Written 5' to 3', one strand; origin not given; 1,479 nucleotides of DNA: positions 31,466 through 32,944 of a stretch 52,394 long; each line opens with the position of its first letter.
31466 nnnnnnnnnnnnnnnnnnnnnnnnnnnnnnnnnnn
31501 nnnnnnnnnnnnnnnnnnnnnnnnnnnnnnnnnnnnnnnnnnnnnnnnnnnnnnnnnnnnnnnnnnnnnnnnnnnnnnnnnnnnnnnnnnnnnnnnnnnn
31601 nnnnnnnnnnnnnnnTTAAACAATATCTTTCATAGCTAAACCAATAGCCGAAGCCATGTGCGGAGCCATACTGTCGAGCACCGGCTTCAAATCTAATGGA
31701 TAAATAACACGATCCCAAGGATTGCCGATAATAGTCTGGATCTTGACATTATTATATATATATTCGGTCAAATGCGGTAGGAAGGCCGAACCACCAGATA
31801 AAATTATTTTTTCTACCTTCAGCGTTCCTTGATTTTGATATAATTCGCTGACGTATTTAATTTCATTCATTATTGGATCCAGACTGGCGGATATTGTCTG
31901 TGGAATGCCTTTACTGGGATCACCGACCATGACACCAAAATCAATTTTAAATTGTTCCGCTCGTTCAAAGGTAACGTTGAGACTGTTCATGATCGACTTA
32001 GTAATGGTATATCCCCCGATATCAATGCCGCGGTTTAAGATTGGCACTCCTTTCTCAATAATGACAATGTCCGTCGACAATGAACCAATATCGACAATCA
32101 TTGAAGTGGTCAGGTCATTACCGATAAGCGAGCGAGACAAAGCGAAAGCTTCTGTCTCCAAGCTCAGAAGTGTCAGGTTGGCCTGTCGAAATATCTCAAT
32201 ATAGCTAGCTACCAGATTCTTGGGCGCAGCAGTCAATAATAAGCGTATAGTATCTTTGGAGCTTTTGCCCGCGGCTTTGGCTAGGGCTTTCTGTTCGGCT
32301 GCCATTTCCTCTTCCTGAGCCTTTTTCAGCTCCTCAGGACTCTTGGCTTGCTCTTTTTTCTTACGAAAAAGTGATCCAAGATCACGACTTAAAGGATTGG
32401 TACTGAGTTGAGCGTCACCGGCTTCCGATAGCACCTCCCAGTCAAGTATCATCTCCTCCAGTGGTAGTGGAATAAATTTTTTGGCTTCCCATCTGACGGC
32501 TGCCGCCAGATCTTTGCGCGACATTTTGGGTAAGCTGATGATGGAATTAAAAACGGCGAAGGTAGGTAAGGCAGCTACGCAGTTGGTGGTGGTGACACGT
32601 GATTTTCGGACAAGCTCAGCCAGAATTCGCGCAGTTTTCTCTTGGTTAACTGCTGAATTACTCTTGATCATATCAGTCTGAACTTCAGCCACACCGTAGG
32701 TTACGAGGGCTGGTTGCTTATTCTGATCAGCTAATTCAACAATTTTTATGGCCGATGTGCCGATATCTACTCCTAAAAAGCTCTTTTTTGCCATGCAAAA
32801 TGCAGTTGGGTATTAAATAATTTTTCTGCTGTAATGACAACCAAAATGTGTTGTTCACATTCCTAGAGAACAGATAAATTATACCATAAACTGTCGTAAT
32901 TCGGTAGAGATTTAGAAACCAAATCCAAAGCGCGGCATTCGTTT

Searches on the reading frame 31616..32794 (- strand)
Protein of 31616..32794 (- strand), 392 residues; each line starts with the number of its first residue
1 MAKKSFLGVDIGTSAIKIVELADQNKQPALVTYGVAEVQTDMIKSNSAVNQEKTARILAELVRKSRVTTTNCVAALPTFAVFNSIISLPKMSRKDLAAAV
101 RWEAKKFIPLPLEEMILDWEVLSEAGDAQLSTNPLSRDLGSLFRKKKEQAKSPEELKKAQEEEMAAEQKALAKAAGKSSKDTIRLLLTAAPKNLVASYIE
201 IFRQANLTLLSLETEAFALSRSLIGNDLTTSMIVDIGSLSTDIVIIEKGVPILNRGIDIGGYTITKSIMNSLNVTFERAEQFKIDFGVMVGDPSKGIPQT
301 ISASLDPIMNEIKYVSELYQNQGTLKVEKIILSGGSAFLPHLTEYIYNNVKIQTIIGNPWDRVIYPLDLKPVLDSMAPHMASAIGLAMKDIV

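Call 81: search_protein_families(library=pfam, proteins=[window:31616-32794:-], max_evalue=0.001)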
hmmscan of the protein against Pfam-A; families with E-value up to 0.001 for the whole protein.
window:31616-32794:- (392 aa): 4 families
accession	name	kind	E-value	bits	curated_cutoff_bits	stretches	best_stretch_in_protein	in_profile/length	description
PF11104.14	PilM_2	-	8e-43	147.1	27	2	178-389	121-338/340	Type IV pilus assembly protein PilM;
PF14450.12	FtsA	-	1.4e-14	55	31.8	1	233-385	2-127/127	Cell division protein FtsA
PF06723.19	MreB_Mbl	-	8.3e-08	31.9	27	1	228-280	144-202/327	MreB/Mbl protein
PF00022.25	Actin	-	0.00074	18.6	27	0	222-274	142-189/410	Actin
